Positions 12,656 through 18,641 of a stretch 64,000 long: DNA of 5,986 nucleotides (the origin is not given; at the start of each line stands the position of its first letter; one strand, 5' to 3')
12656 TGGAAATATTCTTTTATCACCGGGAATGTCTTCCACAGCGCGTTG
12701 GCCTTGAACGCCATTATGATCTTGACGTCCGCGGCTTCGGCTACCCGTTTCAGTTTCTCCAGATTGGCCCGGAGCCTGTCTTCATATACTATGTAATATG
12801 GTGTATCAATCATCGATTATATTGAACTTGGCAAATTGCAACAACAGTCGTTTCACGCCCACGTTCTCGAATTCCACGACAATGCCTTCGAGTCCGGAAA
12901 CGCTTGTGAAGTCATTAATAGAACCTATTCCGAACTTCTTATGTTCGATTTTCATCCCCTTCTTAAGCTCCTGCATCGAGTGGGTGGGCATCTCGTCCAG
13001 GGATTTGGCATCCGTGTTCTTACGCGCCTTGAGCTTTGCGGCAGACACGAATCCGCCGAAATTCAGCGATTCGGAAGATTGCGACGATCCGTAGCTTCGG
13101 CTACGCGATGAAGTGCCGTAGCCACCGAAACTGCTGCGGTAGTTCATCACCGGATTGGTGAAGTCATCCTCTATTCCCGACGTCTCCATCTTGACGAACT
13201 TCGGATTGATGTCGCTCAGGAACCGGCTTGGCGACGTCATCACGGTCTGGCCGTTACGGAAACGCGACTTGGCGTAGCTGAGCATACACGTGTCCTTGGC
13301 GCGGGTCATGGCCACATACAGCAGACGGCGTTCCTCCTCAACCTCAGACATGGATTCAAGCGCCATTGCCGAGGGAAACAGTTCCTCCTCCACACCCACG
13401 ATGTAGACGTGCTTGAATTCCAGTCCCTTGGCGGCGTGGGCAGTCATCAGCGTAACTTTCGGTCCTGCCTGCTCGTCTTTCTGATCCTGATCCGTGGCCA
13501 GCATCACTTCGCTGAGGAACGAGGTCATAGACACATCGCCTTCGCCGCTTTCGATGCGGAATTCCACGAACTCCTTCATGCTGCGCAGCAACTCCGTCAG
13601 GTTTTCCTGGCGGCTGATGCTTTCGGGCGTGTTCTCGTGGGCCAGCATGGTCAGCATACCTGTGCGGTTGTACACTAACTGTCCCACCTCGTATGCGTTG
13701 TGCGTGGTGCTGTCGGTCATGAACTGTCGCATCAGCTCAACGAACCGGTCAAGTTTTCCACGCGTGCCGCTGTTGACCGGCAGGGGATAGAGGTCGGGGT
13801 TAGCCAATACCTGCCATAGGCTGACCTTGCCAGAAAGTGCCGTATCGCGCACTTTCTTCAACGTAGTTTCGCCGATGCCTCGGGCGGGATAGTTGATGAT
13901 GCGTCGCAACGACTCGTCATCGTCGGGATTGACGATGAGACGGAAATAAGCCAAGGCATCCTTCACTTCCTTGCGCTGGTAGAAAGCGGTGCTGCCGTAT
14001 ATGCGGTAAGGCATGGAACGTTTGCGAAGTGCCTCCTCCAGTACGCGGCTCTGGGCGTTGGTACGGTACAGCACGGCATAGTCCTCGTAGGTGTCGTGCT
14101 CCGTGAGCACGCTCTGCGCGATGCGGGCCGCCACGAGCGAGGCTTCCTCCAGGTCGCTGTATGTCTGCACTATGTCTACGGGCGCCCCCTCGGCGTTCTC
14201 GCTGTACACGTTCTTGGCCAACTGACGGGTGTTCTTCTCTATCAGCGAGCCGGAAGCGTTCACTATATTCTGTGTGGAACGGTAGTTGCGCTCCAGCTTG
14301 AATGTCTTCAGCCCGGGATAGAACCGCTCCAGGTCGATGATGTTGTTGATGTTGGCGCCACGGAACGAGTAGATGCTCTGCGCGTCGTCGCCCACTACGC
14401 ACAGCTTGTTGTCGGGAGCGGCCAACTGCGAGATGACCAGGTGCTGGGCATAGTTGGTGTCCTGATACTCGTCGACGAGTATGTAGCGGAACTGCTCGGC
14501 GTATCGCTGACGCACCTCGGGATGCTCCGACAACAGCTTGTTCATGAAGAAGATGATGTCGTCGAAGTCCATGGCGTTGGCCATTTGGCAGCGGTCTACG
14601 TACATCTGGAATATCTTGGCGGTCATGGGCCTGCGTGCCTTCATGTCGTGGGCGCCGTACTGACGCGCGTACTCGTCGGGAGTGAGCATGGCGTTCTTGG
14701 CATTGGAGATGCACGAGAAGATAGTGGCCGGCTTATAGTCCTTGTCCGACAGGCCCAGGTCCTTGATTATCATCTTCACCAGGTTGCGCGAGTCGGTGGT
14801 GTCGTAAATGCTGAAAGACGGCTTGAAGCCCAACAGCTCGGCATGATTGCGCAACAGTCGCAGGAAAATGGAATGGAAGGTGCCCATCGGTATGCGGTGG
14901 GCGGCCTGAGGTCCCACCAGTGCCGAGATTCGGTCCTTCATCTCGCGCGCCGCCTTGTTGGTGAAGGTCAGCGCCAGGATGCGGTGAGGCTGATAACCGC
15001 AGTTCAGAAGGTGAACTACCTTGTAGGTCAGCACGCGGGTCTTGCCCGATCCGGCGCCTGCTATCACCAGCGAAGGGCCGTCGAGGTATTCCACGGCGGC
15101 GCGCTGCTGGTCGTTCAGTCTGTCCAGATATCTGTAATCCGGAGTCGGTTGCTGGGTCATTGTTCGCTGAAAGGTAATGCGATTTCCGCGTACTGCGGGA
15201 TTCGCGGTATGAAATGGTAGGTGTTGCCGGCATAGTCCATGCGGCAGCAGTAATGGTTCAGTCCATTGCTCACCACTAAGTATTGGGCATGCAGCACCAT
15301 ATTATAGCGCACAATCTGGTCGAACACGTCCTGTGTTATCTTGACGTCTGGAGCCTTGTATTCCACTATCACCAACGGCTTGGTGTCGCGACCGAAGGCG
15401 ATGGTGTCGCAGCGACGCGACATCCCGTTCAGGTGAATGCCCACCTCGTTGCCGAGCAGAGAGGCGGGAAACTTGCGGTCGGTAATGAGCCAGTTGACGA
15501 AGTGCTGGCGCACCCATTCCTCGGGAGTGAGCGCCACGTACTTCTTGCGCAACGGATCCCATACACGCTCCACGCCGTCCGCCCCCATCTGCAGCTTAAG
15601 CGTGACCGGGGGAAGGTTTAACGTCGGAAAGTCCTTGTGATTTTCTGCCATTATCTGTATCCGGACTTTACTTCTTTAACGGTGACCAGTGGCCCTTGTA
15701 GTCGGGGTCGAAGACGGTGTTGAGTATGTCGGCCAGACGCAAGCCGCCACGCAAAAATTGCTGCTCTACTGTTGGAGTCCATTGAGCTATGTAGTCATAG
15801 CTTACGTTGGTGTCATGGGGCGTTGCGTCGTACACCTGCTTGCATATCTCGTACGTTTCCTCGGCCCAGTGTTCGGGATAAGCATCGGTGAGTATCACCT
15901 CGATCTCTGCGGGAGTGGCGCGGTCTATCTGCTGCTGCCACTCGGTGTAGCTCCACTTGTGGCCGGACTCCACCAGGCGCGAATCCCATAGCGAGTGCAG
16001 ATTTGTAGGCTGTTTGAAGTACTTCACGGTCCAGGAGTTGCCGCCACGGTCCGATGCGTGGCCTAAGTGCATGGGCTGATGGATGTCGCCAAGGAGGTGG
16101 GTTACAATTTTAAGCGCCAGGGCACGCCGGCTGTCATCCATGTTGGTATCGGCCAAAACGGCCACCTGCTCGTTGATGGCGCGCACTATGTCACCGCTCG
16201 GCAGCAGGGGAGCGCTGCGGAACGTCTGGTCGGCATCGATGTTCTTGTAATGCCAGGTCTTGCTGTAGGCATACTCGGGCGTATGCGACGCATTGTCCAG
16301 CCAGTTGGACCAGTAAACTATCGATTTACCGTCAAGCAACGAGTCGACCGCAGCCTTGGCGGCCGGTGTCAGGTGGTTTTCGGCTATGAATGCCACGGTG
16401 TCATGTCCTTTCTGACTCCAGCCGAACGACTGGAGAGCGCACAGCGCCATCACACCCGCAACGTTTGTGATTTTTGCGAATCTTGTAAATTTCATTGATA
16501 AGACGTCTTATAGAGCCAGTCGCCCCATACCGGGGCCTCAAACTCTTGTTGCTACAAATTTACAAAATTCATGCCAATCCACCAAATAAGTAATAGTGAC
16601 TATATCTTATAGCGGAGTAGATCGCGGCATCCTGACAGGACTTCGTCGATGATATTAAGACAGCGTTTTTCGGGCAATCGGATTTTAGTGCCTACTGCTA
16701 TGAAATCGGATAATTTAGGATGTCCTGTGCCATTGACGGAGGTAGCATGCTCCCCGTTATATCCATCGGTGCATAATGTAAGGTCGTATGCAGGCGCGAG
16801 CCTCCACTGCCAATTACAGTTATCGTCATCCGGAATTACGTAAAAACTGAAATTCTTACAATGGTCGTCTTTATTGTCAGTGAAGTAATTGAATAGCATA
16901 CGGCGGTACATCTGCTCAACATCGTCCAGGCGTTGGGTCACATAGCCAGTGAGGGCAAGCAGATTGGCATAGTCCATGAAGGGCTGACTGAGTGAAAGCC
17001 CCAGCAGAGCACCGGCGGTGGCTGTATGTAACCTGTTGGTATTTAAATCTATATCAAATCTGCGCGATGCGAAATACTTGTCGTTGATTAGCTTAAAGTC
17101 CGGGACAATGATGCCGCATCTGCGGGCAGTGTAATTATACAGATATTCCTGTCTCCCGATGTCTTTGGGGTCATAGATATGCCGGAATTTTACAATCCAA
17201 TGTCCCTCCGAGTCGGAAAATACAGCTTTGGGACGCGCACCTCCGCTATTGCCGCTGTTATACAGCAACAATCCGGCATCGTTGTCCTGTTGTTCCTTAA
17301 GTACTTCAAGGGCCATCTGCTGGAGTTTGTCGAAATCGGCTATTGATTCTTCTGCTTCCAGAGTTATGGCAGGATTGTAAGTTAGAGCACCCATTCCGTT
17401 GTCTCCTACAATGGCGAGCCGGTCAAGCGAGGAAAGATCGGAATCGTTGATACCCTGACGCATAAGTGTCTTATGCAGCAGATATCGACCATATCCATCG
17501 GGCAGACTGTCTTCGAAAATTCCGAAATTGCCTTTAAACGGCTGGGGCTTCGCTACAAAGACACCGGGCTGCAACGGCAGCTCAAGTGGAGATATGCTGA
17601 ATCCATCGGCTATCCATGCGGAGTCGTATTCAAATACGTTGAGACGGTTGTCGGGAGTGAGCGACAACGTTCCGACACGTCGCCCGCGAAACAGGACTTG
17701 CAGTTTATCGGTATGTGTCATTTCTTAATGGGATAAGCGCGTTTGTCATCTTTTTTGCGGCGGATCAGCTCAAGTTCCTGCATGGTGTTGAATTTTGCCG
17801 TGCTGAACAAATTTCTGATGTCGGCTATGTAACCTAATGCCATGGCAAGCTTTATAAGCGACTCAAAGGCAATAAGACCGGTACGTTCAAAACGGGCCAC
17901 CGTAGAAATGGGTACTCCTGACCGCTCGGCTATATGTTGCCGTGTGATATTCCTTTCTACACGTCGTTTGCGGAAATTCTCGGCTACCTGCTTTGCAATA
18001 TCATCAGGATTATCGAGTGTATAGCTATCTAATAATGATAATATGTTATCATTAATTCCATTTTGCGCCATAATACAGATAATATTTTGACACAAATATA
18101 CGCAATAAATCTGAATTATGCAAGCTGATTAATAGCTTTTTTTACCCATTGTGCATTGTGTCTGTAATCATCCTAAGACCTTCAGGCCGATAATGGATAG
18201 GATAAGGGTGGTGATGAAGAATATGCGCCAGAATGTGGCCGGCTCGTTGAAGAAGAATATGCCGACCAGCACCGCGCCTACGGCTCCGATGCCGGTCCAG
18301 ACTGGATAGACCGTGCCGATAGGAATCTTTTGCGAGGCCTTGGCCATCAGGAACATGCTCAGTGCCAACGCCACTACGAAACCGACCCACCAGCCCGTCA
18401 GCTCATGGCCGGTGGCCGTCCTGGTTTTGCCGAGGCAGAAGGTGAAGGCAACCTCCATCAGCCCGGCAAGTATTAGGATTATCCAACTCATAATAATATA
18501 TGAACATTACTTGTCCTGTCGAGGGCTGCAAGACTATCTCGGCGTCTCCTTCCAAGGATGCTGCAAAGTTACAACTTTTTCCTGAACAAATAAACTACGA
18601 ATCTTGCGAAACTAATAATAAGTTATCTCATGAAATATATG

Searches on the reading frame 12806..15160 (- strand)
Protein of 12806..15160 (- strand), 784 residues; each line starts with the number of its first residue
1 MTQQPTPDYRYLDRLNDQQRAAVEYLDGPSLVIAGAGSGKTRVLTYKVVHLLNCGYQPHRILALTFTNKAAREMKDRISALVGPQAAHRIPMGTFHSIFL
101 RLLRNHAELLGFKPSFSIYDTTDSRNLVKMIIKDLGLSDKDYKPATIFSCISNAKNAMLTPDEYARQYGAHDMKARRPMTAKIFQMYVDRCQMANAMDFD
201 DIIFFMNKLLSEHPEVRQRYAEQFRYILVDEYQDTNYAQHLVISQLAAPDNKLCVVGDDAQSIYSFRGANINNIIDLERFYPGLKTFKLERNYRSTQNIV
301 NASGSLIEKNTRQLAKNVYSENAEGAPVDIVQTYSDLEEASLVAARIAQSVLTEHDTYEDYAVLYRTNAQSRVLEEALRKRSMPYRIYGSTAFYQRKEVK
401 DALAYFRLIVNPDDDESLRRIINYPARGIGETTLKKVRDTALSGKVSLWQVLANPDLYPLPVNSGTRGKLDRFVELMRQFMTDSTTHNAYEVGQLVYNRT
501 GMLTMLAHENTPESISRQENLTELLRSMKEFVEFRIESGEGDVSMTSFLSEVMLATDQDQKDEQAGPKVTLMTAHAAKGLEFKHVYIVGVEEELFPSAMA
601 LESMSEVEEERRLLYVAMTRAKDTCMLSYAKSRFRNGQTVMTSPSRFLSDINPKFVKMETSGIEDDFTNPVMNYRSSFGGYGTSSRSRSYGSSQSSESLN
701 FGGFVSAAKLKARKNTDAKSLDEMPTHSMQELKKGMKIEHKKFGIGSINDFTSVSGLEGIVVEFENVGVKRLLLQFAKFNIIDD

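Call 84: search_protein_families(library=pfam, proteins=[window:12806-15160:-], max_evalue=0.001)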
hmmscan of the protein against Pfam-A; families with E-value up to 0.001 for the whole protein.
window:12806-15160:- (784 aa): 7 families
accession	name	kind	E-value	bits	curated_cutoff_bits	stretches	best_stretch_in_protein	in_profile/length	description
PF00580.27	UvrD-helicase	-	2.4e-84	283.7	23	1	15-281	1-270/271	UvrD/REP helicase N-terminal domain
PF13361.12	UvrD_C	-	6.2e-73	246.6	25.6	1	288-631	2-349/350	UvrD-like helicase C-terminal domain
PF13245.12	AAA_19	-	4.4e-22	79.1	25.1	1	19-267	1-134/134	AAA domain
PF13538.12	UvrD_C_2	-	1.3e-09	38.2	27.4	1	569-627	2-51/52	UvrD-like helicase C-terminal domain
PF01443.25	Viral_helicase1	-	2e-08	34.8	21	0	553-626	161-225/228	Viral superfamily 1 RNA helicase core domain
PF13604.12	AAA_30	-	1.2e-07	32.1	27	1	15-79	2-67/191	AAA domain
PF21196.3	PcrA_UvrD_tudor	-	4.7e-06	26.8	23.9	1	735-777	2-44/48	PcrA/UvrD tudor domain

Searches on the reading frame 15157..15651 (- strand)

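Call 84: search_protein_families(library=pfam, proteins=[window:15157-15651:-], max_evalue=0.001)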
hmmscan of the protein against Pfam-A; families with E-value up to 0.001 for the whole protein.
window:15157-15651:- (164 aa): 2 families
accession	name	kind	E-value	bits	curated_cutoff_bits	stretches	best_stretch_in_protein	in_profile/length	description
PF13588.12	HSDR_N_2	-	3.1e-39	133.9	25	1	43-152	1-110/110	Type I restriction enzyme R protein N terminus (HSDR_N)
PF04313.20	HSDR_N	-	0.00016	22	25.1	1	68-138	116-192/198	Type I restriction enzyme R protein N terminus (HSDR_N)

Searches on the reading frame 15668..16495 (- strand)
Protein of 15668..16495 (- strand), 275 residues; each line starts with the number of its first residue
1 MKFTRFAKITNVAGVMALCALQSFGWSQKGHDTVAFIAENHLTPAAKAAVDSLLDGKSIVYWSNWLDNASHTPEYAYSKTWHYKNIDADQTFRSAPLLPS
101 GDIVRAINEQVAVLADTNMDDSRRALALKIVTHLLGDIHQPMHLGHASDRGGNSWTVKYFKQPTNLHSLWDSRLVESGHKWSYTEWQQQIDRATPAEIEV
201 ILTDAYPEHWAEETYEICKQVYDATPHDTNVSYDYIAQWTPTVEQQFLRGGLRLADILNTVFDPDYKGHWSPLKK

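Call 39: search_protein_families(library=ncbifam, proteins=[window:15668-16495:-], max_evalue=0.001)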
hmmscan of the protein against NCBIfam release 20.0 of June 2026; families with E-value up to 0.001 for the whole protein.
window:15668-16495:- (275 aa): 0 families

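Call 40: search_protein_families(library=padloc, proteins=[window:15668-16495:-], max_evalue=0.001)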
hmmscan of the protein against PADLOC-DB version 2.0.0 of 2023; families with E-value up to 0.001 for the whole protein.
window:15668-16495:- (275 aa): 0 families

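Call 84: search_protein_families(library=pfam, proteins=[window:15668-16495:-], max_evalue=0.001)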
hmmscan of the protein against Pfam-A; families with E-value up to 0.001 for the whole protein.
window:15668-16495:- (275 aa): 1 family
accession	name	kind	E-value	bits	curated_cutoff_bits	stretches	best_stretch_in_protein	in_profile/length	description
PF02265.22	S1-P1_nuclease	-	9.4e-55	186.7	29.5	1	26-263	1-258/258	S1/P1 Nuclease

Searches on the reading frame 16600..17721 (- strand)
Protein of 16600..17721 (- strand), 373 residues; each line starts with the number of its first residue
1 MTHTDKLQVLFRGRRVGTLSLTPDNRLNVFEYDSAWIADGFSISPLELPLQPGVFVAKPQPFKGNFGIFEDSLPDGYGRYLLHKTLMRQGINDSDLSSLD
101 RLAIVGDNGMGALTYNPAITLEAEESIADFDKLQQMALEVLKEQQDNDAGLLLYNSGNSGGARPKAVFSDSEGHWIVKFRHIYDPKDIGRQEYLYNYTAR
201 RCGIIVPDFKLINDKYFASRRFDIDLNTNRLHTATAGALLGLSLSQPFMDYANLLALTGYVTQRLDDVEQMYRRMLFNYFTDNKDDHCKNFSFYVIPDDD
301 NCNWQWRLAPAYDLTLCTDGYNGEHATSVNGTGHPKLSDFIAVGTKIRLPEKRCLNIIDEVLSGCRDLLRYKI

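Call 39: search_protein_families(library=ncbifam, proteins=[window:16600-17721:-], max_evalue=0.001)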
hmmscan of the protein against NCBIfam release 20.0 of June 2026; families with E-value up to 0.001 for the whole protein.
window:16600-17721:- (373 aa): 1 family
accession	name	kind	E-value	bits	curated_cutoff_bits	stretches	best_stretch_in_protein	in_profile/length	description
NF007297.0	PRK09775.1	equivalog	0.0003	19.7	401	1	244-315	306-370/446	type II toxin-antitoxin system HipA family toxin YjjJ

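Call 40: search_protein_families(library=padloc, proteins=[window:16600-17721:-], max_evalue=0.001)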
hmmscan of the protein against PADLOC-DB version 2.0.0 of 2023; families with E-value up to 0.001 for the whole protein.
window:16600-17721:- (373 aa): 0 families

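Call 84: search_protein_families(library=pfam, proteins=[window:16600-17721:-], max_evalue=0.001)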
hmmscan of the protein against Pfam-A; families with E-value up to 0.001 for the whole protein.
window:16600-17721:- (373 aa): 2 families
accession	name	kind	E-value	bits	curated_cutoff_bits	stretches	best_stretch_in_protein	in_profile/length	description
PF07804.18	HipA_C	-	2.6e-42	145.3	30.5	1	159-365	3-209/213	HipA-like C-terminal domain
PF13657.11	Couple_hipA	-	2.1e-18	67.1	22.5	1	7-115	1-98/99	HipA N-terminal domain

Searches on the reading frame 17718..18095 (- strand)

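Call 39: search_protein_families(library=ncbifam, proteins=[window:17718-18095:-], max_evalue=0.001)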
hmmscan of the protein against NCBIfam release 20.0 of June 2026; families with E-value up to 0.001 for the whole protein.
window:17718-18095:- (125 aa): 3 families
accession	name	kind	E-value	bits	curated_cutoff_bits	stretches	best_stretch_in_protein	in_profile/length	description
NF041951.1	phage_RstR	subfamily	0.00025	21.3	80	1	37-93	3-60/108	RstR family transcriptional repressor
NF006015.0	PRK08154.1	subfamily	0.00035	19.8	204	1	29-112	23-104/314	anaerobic benzoate catabolism transcriptional regulator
NF047948.1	male_kill_WMK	equivalog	0.00041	19.9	300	1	33-107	159-232/300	WO male-killing family protein Wmk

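Call 40: search_protein_families(library=padloc, proteins=[window:17718-18095:-], max_evalue=0.001)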
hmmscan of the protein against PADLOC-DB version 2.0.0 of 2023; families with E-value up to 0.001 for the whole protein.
window:17718-18095:- (125 aa): 1 family
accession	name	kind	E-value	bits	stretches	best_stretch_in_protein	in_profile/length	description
PDLC04133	mad1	-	0.00054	18.2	1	47-77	3-33/60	mads_1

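Call 84: search_protein_families(library=pfam, proteins=[window:17718-18095:-], max_evalue=0.001)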
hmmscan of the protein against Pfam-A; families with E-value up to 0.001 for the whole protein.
window:17718-18095:- (125 aa): 1 family
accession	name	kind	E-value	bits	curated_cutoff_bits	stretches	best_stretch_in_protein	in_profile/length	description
PF01381.28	HTH_3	-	1.6e-06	28.4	23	1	42-88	2-49/55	Helix-turn-helix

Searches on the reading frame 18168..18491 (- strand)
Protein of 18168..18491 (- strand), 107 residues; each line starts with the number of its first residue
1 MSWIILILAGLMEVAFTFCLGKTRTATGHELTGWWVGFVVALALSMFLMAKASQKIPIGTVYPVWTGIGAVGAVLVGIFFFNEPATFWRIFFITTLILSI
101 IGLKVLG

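Call 39: search_protein_families(library=ncbifam, proteins=[window:18168-18491:-], max_evalue=0.001)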
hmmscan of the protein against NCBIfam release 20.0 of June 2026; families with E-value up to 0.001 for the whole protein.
window:18168-18491:- (107 aa): 14 families
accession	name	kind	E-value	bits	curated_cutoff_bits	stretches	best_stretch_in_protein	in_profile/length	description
NF008512.1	PRK11431.1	equivalog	1e-22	80.4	126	1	1-105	1-102/104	quaternary ammonium compound efflux SMR transporter SugE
NF000280.1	SMR_efflux_smr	exception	1.7e-18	67.1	200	1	1-105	1-103/105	multidrug efflux SMR transporter Smr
NF007767.1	PRK10452.1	equivalog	5e-08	33.1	122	1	2-104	3-102/120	multidrug/spermidine efflux SMR transporter subunit MdtJ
NF033469.1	SMR_qac_bcrB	exception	5.1e-08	33.5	205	1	3-104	4-99/105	quaternary ammonium compound efflux SMR transporter BcrB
NF000023.1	qac_SMR_C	exception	1.3e-06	28.5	200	1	2-107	2-104/107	quaternary ammonium compound efflux SMR transporter QacC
NF051481.1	EbrA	exception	2.4e-06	27.8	160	1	38-103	37-102/104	SMR family multidrug efflux transporter EbrA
NF000384.1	QacCGHJ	equivalog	5.5e-06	26.6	160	1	1-107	1-104/107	QacCGHJ group quaternary ammonium compound efflux SMR transporter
NF051482.1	EbrB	exception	1.1e-05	26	160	1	24-103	22-101/105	SMR family multidrug efflux transporter EbrB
NF033137.0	SMR_qac_int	equivalog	3.3e-05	24.4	188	1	2-106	2-103/109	Qac family quaternary ammonium compound efflux SMR transporter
NF000279.1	qac_SMR_H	exception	4.1e-05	23.9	205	1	37-106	34-103/107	quaternary ammonium compound efflux SMR transporter QacH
NF012170.0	qac_SMR_J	exception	5.2e-05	23.5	210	1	2-107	2-104/107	quaternary ammonium compound efflux SMR transporter QacJ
NF000067.2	SMR_qac_FL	exception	8.2e-05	23.1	205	1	2-100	3-97/110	quaternary ammonium compound efflux SMR transporter QacL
NF007087.1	PRK09541.1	subfamily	0.00039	20.9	162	1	26-84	22-82/110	EmrE family multidrug efflux SMR transporter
NF042984.1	SMR_efflux_EmrE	exception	0.00083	19.7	226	0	28-85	24-83/110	multidrug efflux SMR transporter EmrE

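Call 40: search_protein_families(library=padloc, proteins=[window:18168-18491:-], max_evalue=0.001)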
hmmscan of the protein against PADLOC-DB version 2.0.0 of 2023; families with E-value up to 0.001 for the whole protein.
window:18168-18491:- (107 aa): 0 families

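Call 84: search_protein_families(library=pfam, proteins=[window:18168-18491:-], max_evalue=0.001)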
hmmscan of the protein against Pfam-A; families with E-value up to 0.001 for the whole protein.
window:18168-18491:- (107 aa): 1 family
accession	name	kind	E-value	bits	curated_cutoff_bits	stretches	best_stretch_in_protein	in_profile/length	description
PF00893.25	Multi_Drug_Res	-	2.8e-20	73.1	23.7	1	1-95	1-92/93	Small Multidrug Resistance protein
